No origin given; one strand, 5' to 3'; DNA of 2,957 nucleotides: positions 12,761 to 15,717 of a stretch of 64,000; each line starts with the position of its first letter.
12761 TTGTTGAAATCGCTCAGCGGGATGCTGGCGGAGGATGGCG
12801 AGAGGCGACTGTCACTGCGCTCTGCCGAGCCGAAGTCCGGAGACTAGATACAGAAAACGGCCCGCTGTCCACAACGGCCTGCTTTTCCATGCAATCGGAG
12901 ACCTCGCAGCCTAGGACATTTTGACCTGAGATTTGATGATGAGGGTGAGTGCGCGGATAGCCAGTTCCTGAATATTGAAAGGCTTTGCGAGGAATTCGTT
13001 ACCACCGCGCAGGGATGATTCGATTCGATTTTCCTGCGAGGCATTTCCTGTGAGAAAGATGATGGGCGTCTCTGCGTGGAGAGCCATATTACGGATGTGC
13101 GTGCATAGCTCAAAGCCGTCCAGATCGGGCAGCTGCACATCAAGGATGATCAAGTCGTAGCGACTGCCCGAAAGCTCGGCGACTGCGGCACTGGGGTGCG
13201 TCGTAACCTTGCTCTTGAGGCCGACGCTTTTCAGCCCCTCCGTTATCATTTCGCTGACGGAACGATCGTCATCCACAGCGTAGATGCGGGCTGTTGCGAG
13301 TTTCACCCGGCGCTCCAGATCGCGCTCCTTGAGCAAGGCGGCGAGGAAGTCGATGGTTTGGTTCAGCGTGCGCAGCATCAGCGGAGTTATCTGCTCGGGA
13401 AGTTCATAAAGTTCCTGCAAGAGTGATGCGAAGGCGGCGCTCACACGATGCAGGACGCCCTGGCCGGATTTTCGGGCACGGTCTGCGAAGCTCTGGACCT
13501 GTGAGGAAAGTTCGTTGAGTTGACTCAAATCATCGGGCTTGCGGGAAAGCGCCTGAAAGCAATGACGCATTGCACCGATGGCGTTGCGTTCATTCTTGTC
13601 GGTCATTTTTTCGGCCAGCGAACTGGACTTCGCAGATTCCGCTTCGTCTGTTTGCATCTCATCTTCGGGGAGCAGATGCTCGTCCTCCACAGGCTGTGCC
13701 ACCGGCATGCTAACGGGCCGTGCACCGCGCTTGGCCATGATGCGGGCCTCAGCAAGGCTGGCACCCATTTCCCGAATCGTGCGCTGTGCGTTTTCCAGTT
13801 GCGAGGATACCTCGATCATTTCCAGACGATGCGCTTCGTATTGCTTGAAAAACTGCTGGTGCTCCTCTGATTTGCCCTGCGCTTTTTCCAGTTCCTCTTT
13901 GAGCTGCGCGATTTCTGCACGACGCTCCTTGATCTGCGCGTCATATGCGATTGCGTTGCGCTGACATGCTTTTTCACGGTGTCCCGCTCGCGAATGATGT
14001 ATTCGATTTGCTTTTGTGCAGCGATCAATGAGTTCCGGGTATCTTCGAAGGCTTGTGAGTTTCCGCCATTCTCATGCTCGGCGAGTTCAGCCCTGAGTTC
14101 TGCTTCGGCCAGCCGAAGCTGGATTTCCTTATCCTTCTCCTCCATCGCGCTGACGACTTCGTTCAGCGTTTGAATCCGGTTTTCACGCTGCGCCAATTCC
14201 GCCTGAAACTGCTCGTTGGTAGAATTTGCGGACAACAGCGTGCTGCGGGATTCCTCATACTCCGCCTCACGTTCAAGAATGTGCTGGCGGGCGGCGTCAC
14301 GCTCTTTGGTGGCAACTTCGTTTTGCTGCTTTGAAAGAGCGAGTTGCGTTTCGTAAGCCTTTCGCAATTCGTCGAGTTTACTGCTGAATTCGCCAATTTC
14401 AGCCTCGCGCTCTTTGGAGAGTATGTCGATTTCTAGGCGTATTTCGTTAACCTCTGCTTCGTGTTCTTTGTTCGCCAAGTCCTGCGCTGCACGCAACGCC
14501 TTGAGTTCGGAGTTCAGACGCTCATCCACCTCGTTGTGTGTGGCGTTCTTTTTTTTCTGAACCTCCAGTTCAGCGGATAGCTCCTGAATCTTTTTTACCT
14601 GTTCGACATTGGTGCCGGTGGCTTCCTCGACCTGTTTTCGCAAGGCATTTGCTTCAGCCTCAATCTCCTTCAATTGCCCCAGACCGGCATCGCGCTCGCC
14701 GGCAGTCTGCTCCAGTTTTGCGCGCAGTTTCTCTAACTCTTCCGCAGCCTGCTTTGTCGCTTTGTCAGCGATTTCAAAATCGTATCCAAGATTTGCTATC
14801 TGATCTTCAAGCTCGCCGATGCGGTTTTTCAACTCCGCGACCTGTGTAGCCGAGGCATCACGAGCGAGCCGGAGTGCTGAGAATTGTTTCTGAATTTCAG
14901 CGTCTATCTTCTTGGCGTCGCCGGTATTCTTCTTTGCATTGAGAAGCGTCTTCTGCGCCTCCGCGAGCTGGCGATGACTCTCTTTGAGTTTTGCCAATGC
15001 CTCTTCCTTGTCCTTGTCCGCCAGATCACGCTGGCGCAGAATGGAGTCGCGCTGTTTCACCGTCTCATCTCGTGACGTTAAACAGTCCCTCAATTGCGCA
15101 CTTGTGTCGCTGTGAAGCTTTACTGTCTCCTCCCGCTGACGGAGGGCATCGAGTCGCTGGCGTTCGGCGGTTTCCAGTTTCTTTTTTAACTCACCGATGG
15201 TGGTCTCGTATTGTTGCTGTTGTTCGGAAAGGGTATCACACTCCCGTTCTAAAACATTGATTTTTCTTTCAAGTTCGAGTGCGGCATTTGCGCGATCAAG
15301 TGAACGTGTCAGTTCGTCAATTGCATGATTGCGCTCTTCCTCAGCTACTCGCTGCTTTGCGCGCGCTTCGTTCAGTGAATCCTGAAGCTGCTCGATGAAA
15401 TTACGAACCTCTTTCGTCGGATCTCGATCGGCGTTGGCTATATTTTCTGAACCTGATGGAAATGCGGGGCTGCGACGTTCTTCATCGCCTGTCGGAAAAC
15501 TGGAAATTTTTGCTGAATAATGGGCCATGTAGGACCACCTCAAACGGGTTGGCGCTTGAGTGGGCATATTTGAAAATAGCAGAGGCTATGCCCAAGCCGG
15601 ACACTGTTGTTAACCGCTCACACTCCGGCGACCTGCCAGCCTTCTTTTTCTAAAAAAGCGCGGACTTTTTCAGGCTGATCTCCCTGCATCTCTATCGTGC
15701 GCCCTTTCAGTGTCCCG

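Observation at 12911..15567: Coiled-coil ORF and Hpt-like/receiver ORF look like one ~885-aa gene interrupted by a -1 frame change at an AAA-AAG slippery motif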

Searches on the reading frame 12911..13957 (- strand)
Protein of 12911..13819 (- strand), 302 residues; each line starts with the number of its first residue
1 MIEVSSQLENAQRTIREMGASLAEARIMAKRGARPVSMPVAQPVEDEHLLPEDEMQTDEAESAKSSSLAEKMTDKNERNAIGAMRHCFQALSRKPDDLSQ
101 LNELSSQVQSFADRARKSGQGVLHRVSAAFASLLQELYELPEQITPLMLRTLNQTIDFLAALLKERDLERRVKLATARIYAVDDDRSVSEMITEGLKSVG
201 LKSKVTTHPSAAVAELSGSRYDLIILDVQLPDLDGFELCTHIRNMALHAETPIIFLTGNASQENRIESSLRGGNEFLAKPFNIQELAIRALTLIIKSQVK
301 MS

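Call 5: search_protein_families(library=pfam, proteins=[window:12911-13819:-], max_evalue=0.1)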
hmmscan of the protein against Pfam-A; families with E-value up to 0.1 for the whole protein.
window:12911-13819:- (302 aa): 6 families
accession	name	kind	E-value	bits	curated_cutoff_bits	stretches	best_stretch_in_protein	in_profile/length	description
PF00072.30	Response_reg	-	1.1e-22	80.7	30.2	1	179-287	1-107/111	Response regulator receiver domain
PF23731.1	ARM_ECM29_C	-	0.00021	22.1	27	1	40-160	60-173/241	ECM29, C-terminal ARM-like repeats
PF23198.2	PDE8A_N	-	0.00091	19.6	29.6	1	187-264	21-99/147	PDE8A-like, N-terminal domain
PF12054.13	DUF3535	-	0.0019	18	26.2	1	56-148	233-320/448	Domain of unknown function (DUF3535)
PF22563.2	iREC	-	0.074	13.5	27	0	221-260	47-93/115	Inactive Receiver domain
PF19891.5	DUF6364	-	0.077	13.9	27.3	0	175-218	15-51/70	Family of unknown function (DUF6364)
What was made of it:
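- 12959..13285 (-): Receiver (REC) domain with all its phosphorylation residues. PF00072, E 1.1e-22 (call 5).
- On Response regulator receiver domain (PF00072): 80.7 bits against a cut-off of 30.2 (call 5).
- Checked: ORF2 carries a receiver domain (PF00072, E 1e-22, call 5).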

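Call 13: find_encoding_contigs(protein=window:12911-13819:-, flank=6000, max_places=8)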
Protein window:12911-13819:- (302 aa): 24 contigs read that carry it; 5 places shown.
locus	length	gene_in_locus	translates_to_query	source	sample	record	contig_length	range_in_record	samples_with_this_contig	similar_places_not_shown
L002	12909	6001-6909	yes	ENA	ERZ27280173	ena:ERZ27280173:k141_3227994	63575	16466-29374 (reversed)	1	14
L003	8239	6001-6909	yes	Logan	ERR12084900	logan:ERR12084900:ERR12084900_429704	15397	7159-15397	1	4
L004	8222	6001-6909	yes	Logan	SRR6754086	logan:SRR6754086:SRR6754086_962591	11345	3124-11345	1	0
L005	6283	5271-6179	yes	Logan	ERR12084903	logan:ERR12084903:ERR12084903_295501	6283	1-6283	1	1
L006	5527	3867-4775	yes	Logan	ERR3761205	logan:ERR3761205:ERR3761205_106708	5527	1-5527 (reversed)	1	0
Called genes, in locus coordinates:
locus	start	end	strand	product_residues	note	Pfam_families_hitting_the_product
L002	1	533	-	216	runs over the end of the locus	PF01656:CbiA (weak), PF13500:AAA_26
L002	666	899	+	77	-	PF13459:Fer4_15 (weak), PF13370:Fer4_13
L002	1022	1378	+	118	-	PF05258:DciA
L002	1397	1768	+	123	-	PF02152:FolB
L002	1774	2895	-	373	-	-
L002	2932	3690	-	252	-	PF13365:Trypsin_2 (weak)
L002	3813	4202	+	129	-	PF01253:SUI1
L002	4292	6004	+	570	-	-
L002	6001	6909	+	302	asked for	PF00072:Response_reg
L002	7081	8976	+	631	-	PF17876:CSD2, PF00773:RNB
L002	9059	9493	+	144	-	PF02590:SPOUT_MTase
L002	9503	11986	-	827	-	-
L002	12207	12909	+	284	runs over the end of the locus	PF01842:ACT, PF00551:Formyl_trans_N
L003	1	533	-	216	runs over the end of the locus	PF01656:CbiA (weak), PF13500:AAA_26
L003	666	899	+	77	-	PF13459:Fer4_15 (weak), PF13370:Fer4_13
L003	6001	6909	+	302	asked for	PF00072:Response_reg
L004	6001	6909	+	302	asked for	PF00072:Response_reg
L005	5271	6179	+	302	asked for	PF00072:Response_reg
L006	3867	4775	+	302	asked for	PF00072:Response_reg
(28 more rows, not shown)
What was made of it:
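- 12911..13819 (-): ORF2, 302 aa. It comprises the rest of the long helix, an acidic disordered linker, a four-helix bundle and a receiver domain. The exact protein is found on at least 24 contigs (call 13).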

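Call 28: list_cluster_members(proteins=[window:12911-13819:-, window:13816-15528:-, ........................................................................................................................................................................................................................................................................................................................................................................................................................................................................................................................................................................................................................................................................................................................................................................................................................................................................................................])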
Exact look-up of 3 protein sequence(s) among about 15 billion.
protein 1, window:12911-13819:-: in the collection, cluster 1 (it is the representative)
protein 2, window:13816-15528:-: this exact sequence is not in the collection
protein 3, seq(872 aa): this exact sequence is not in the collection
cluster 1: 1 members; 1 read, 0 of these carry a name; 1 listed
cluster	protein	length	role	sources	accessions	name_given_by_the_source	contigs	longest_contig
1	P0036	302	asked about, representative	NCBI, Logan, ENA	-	-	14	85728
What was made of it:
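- That negative is therefore weak (call 28).
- Tried and rejected: The same look-up also missed the 570-aa ORF1, which is called on contigs, so this negative is weak (call 28).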

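Call 43: predict_structure(alignment_id=A2)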
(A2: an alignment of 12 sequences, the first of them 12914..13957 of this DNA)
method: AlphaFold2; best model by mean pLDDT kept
length: 348 residues; sequences in the alignment: 12
mean_pLDDT: 84.2   pTM: 0.64
mean pLDDT of the five models: 84.2, 82.5, 82.4, 82.1, 81.8
residues with pLDDT >= 90: 213; 70-90: 89; 50-70: 8; < 50: 38
segments of 3 or more residues with pLDDT < 50: 80-117
pLDDT, mean of each block of 10 residues (from residue 1): 81 90 88 89 90 90 84 63 32 29 29 42 93 95 93 97 94 97 93 93 95 91 95 94 94 94 96 92 94 95 81 85 90 96 90
secondary structure, 60 per line:
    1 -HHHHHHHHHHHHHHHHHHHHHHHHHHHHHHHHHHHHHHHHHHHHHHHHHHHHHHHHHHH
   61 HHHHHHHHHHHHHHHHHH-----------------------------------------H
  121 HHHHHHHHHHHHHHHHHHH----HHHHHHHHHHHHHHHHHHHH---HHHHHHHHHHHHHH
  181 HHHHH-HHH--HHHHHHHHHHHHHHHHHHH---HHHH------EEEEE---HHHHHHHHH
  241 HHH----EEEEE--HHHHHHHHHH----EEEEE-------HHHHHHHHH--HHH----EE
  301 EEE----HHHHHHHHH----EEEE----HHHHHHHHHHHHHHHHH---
elements in order: H2-78 H120-139 H144-163 H167-185 H192-210 H214-217 E224-228 H232-243 E248-252 H255-264 E269-273 H281-289 E299-303 H308-316 E321-324 H329-345
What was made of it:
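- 13820..13957 (-): 'Orphan' segment of 46 native-frame codons (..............EAHRLE). In the split allele it has no start codon of its own and is translated only out of frame. The segment is predicted to be part of one continuous helix (call 43).
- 13328..13600 (-): Four-helix bundle, a degenerate Hpt-like module. The AlphaFold2 model has helices at 120-139, 144-163, 167-185 and 192-210 with pLDDT above 90 (call 43).
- On Hpt phosphotransfer domain (PF01627): Four helices are predicted at pLDDT above 90 (call 43).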

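Call 46: fold_search(model_id=the predicted structure, library=pdb)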
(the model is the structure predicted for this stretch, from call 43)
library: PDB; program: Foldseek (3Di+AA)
matches with E <= 10: 1506; with E <= 0.001: 544
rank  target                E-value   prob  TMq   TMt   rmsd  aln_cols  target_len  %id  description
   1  4h60                  6.6e-09  1.00  0.32  0.90   1.5       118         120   32  High resolution structure of Vibrio cholerae chemotaxis protein CheY4 crystallized in low pH (4.0) condition (released 2013-08-07)
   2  4hnr                  1.1e-08  1.00  0.32  0.90   1.6       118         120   32  High resolution structure of Chemotaxis response regulator CheY4 of Vibrio cholerae (released 2013-10-02)
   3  6ont                  2.4e-08  1.00  0.33  0.90   1.6       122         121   30  Structure of the Francisella response regulator 1452 receiver domain (released 2020-03-25)
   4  4qpj_C                2.5e-08  1.00  0.32  0.88   2.2       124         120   28  2.7 Angstrom Structure of a Phosphotransferase in Complex with a Receiver Domain (released 2015-07-15)
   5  3t6k_A                3.3e-08  1.00  0.33  0.91   1.3       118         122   32  Crystal structure of a putative response regulator (Caur_3799) from Chloroflexus aurantiacus J-10-fl at 1.86 A resolut (released 2011-09-07)
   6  8fk2_A                3.5e-08  1.00  0.34  0.94   1.1       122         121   28  The N-terminal VicR from Streptococcus mutans (released 2023-10-25)
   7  3nnn_A                3.9e-08  1.00  0.33  0.92   1.3       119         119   30  BeF3 Activated DrrD Receiver Domain (released 2010-08-11)
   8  8imw_B                4.1e-08  1.00  0.33  0.90   1.3       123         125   25  Crystal structure of response regulator PmrA receiver domain (released 2024-03-13)
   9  9dvt_S                4.1e-08  1.00  0.33  0.49   1.6       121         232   29  Cryo-EM structure of RpaA bound to PkaiBC DNA and the CTD of the alpha subunit of RNAP from the cyanobacterium Synecho (released 2025-10-15)
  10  5uic_A                4.6e-08  1.00  0.32  0.90   1.4       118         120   31  Structure of the Francisella response regulator receiver domain, QseB (released 2017-08-16)
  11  9dvt_R                4.6e-08  1.00  0.31  0.44   2.5       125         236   28  Cryo-EM structure of RpaA bound to PkaiBC DNA and the CTD of the alpha subunit of RNAP from the cyanobacterium Synecho (released 2025-10-15)
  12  6br7_A                4.8e-08  1.00  0.33  0.90   1.4       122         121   29  Beryllium fluorinated receiver domain of BfmR from Acinetobacter baumannii (released 2018-02-21)
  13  3crn_A                5.4e-08  1.00  0.33  0.86   1.7       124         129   26  Crystal structure of response regulator receiver domain protein (CheY-like) from Methanospirillum hungatei JF-1 (released 2008-04-22)
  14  7cfw                  6.3e-08  1.00  0.33  0.87   2.1       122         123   36  Crystal structure of the receiver domain of sensor histidine kinase PA1611 (PA1611REC) from Pseudomonas aeruginosa PAO1  (released 2020-11-04)
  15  5hm6_A                6.7e-08  1.00  0.33  0.92   1.5       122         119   29  N-terminal domain of BfmR from Acinetobacter baumannii (released 2017-01-18)
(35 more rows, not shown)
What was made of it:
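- On Response regulator receiver domain (PF00072): The CheY fold is confirmed by Foldseek (call 46).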

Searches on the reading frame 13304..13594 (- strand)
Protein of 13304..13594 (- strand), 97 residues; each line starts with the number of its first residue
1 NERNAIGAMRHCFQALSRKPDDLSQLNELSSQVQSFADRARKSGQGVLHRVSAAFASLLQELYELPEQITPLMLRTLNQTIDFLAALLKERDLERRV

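Call 49: search_solved_structures(query=A3, max_evalue=10, show_alignments=2)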
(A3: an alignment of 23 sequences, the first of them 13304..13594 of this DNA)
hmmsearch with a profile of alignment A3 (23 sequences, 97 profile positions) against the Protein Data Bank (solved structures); distinct sequences matched with E-value up to 10: 26.
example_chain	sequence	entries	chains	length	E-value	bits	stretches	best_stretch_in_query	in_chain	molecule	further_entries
1tqg_A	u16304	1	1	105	0.0089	19.5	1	4-92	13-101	Chemotaxis protein cheA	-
2ld6_A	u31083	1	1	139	0.018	18.5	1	4-92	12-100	Chemotaxis protein CheA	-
6w1w_A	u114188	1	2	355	0.046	17.2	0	3-79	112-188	motility-associated killing factor MakB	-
8uad_B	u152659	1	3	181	0.049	17.1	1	47-93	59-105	Hemagglutinin HA2 chain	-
6fes_A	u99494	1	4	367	0.072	16.6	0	4-92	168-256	D12_BRIC2, a synthetic protein,D12_BRIC2, a synthetic protein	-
6t8d_X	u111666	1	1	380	0.076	16.5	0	3-79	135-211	MakB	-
2lch_A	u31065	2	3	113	0.15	15.6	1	4-89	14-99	Protein OR38 | computationally designed four-helix bundle protein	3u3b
4nkj_A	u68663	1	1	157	0.18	15.3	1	47-93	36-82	Hemagglutinin HA2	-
4nrj_B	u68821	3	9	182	0.21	15.1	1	47-93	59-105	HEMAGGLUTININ HA2 CHAIN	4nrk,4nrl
3bt6_B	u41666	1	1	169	0.21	15.1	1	47-93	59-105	Influenza B hemagglutinin (HA)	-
2rft_B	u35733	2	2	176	0.23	15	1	47-93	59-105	Influenza B hemagglutinin (HA)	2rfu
4fqk_B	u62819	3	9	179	0.24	14.9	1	47-93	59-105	Hemagglutinin HA2 | Hemagglutinin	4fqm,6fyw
4m40_B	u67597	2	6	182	0.25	14.8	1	47-93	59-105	Hemagglutinin HA2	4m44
8esd_N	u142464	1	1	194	0.35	14.4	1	13-72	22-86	COMM domain-containing protein 9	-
8f2r_I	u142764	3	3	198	0.37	14.3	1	13-72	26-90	COMM domain-containing protein 9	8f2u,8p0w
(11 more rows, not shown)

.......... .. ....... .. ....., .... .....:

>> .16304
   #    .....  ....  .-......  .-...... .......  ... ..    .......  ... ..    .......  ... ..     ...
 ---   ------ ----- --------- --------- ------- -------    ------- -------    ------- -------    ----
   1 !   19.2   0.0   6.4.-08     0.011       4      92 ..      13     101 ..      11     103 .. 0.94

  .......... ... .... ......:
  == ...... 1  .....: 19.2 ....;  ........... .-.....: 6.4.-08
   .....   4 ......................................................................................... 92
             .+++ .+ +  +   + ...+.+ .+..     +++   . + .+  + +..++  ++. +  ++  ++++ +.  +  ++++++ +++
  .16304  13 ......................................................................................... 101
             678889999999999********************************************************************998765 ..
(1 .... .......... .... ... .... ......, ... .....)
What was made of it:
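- On Hpt phosphotransfer domain (PF01627): The profile hit to CheA P1 (1TQG) has E 0.009 (call 49).
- Checked: The best PDB profile match is the CheA P1 domain at E 0.009, and the phospho-His column is Gln here (call 49).
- Tried and rejected: I used a PDB sequence-profile search instead (call 49).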

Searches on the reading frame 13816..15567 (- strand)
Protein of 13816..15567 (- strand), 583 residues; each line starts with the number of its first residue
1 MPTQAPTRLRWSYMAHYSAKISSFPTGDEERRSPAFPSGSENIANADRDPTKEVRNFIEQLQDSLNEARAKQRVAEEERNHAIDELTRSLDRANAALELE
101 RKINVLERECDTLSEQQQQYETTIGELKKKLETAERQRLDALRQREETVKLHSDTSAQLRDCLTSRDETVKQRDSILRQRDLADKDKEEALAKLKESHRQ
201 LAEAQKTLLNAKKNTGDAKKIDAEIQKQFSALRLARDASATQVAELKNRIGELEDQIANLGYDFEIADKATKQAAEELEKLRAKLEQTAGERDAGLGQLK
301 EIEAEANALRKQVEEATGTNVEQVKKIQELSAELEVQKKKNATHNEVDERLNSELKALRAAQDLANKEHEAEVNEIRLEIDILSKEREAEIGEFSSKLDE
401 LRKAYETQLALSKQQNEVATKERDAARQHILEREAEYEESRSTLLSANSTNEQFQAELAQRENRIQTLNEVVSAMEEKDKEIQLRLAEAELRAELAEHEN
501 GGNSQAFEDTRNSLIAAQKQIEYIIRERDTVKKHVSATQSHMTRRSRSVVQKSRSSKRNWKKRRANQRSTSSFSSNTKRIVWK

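Call 5: search_protein_families(library=pfam, proteins=[window:13816-15567:-], max_evalue=0.1)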
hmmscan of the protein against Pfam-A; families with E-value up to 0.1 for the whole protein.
window:13816-15567:- (583 aa): 2 families
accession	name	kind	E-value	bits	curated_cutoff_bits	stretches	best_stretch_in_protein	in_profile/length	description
PF20408.4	Abhydrolase_11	-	0.025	14.8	27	1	257-313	102-155/193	Alpha/beta hydrolase domain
PF01676.23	Metalloenzyme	-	0.072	13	24.3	0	361-542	61-142/252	Metalloenzyme superfamily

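Call 14: find_encoding_contigs(protein=window:13816-15567:-, flank=6000, max_places=8)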
Protein window:13816-15567:- (583 aa): 1 contig read that carries it; 1 place shown.
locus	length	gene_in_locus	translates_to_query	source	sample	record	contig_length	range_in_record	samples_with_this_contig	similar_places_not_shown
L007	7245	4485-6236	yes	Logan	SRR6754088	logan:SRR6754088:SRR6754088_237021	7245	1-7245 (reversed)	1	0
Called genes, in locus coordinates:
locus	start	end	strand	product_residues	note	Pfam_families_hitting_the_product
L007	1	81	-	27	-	?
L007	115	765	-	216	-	PF01656:CbiA (weak), PF13500:AAA_26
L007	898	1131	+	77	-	PF13459:Fer4_15 (weak), PF13370:Fer4_13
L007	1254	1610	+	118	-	PF05258:DciA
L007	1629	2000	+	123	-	PF02152:FolB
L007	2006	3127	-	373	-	-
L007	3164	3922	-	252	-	PF13365:Trypsin_2 (weak)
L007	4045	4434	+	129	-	PF01253:SUI1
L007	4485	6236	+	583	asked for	-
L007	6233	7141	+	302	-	PF00072:Response_reg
